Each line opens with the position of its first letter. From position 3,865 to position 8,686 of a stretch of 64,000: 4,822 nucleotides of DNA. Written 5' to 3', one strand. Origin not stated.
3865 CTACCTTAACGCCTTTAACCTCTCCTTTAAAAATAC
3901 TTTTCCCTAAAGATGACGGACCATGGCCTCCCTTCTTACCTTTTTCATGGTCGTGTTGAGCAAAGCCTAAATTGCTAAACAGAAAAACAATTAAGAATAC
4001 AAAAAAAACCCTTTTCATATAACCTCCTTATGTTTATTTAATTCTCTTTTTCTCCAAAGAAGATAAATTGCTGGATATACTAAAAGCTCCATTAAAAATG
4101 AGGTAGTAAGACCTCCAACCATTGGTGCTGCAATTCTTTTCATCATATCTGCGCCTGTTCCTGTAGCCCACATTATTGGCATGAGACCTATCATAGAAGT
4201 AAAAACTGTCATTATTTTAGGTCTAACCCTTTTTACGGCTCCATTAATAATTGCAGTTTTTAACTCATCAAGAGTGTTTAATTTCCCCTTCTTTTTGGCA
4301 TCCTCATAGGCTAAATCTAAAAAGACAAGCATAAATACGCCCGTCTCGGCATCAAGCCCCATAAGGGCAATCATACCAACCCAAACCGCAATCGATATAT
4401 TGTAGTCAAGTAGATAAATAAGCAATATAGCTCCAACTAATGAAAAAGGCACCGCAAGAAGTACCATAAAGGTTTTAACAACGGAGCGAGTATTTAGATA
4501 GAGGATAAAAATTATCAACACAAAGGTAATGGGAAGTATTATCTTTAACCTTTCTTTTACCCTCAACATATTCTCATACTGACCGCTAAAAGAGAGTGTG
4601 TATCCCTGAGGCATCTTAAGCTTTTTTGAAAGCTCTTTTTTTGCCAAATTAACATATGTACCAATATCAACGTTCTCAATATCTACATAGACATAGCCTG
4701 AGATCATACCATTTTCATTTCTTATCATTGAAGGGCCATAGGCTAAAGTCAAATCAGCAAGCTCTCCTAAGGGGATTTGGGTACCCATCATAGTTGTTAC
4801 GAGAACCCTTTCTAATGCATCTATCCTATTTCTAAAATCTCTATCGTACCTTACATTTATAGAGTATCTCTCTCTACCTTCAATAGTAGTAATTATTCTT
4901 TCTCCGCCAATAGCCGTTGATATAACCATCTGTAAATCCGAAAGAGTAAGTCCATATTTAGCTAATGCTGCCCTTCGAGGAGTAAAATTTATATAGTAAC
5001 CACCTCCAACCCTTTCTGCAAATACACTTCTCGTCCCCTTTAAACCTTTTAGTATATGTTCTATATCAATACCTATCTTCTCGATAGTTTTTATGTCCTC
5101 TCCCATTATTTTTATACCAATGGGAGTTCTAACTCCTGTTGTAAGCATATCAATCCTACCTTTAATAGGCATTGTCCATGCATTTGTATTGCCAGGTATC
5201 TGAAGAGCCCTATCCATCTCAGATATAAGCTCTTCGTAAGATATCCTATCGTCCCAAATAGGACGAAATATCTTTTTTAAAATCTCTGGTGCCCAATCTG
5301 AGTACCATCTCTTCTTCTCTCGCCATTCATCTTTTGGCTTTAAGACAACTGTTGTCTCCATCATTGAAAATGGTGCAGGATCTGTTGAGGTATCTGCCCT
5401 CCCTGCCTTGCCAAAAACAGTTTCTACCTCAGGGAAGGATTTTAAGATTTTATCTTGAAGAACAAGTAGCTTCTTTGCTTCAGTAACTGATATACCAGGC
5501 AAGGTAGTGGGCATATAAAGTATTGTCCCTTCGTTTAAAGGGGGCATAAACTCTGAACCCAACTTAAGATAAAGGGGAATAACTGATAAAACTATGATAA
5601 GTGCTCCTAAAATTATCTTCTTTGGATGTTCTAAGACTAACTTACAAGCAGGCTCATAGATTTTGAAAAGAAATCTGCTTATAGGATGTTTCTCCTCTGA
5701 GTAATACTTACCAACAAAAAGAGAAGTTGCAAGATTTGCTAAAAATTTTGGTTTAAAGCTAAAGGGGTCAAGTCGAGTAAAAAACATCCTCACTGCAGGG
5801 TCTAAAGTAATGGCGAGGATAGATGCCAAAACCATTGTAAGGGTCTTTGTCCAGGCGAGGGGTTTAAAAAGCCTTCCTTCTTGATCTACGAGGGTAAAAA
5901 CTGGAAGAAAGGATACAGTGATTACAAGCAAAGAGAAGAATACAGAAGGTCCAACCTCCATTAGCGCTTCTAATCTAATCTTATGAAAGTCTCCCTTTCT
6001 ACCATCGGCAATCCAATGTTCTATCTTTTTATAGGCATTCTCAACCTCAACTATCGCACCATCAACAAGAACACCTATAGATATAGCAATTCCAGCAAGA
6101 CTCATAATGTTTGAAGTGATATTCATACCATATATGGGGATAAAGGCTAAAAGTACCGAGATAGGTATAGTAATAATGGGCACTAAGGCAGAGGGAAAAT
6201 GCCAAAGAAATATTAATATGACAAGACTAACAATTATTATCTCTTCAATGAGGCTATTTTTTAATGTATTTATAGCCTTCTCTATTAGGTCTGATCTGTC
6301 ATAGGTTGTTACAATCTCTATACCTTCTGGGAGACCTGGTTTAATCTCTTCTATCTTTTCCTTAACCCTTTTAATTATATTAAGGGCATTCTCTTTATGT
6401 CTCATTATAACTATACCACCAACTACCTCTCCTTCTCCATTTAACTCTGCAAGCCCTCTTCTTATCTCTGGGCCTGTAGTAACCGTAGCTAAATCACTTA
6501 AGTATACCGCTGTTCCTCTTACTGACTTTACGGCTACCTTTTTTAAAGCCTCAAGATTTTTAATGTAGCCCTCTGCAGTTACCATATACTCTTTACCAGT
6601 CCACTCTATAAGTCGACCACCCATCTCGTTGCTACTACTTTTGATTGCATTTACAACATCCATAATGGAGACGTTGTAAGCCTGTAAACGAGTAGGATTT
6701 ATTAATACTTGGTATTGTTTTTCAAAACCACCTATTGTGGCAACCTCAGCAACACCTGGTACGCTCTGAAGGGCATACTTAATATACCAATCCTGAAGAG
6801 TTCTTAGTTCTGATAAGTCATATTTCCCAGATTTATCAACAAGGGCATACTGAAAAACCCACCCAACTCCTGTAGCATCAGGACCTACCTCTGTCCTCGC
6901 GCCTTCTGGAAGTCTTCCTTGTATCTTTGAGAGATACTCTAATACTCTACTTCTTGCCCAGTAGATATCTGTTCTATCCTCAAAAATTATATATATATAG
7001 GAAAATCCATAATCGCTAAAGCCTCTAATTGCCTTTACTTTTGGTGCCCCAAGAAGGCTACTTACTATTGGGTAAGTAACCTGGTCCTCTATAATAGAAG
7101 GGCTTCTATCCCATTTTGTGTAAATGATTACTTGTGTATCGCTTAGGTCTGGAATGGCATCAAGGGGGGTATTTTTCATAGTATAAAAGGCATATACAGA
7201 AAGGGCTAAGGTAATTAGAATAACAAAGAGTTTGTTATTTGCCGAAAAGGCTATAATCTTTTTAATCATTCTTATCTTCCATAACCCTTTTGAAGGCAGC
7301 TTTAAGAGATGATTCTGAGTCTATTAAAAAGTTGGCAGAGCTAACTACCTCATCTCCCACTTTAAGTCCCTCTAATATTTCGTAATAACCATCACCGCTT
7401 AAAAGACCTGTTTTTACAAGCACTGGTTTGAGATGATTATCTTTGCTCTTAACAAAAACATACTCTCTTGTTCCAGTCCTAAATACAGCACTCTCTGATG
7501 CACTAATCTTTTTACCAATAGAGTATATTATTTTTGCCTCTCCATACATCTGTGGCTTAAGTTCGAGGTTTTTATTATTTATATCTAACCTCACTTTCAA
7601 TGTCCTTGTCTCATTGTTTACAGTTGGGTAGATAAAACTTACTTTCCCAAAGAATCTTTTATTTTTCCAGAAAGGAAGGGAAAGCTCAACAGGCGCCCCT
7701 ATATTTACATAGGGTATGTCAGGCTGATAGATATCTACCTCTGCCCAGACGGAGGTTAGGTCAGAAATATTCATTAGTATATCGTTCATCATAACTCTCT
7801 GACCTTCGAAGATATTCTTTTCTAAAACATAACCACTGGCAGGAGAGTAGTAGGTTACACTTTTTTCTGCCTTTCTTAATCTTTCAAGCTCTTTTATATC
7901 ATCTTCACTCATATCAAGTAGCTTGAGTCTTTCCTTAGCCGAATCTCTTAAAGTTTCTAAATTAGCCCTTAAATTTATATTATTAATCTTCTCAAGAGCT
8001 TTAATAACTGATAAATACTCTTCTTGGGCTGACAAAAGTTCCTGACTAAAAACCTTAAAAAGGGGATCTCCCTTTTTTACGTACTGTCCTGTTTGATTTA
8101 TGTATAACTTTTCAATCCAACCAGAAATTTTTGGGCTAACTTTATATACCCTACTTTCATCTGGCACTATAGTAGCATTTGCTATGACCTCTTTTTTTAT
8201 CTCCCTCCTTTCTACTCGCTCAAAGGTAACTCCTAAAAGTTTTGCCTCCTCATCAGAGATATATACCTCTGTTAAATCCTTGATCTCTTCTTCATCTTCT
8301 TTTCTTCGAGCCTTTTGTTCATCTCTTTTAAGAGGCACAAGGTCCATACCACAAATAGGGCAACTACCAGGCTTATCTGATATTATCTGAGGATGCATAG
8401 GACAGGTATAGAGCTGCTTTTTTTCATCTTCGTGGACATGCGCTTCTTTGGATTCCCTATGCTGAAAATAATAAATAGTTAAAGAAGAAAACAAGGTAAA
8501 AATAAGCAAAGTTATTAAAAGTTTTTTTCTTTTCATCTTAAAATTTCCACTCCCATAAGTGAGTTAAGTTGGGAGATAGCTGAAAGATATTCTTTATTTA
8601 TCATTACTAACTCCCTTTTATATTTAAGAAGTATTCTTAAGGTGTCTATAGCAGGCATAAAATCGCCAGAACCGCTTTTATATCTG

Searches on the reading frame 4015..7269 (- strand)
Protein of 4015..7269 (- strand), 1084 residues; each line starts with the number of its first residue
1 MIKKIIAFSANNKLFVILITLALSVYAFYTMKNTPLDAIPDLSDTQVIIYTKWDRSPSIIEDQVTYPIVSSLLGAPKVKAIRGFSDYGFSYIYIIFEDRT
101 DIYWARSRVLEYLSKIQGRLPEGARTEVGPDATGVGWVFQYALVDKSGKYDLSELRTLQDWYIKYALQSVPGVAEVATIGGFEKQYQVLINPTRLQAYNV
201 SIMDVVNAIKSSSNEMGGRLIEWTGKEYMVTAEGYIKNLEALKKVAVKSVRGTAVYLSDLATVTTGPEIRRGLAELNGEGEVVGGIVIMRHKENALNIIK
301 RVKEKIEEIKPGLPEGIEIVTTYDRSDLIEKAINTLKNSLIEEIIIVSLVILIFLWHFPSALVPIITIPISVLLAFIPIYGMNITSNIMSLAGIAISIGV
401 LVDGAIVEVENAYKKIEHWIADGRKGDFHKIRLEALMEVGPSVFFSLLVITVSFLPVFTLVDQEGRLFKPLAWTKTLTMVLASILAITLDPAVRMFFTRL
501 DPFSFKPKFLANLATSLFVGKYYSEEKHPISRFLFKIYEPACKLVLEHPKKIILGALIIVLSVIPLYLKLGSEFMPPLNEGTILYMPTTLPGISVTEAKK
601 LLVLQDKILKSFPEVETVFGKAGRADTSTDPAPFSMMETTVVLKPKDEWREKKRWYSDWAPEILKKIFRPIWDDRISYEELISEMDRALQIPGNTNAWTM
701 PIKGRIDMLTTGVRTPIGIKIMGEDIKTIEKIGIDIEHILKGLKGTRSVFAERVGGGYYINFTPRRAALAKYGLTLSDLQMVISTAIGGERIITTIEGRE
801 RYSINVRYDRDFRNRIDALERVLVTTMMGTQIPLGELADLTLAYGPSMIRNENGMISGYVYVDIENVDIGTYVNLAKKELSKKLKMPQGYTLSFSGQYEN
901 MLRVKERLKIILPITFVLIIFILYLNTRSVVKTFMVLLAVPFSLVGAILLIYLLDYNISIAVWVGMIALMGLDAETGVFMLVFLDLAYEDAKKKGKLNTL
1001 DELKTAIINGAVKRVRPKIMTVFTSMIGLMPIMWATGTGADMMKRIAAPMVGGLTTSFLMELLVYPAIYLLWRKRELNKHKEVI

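Call 63: search_protein_families(library=pfam, proteins=[window:4015-7269:-], max_evalue=0.00001)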
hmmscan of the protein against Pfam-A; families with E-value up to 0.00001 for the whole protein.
window:4015-7269:- (1084 aa): 1 family
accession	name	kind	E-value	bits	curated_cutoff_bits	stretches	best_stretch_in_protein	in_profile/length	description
PF00873.25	ACR_tran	-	6.2e-217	723.2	28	1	5-1071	1-1019/1021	AcrB/AcrD/AcrF family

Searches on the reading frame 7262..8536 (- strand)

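Call 63: search_protein_families(library=pfam, proteins=[window:7262-8536:-], max_evalue=0.00001)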
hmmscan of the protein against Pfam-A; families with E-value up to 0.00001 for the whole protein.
window:7262-8536:- (424 aa): 4 families
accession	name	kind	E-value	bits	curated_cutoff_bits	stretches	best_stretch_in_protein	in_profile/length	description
PF16576.10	HlyD_D23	-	9.6e-72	241.2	30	1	113-331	2-213/214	Barrel-sandwich domain of CusB or HlyD membrane-fusion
PF13437.12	HlyD_3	-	1.8e-17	64.4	22.2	1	230-327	3-104/106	HlyD family secretion protein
PF19335.5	HMBD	-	3e-16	59.5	23.6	1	43-68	2-27/28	Heavy metal binding domain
PF13533.13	Biotin_lipoyl_2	-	4.4e-06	26.8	29.8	0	132-161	2-30/32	Biotin-lipoyl like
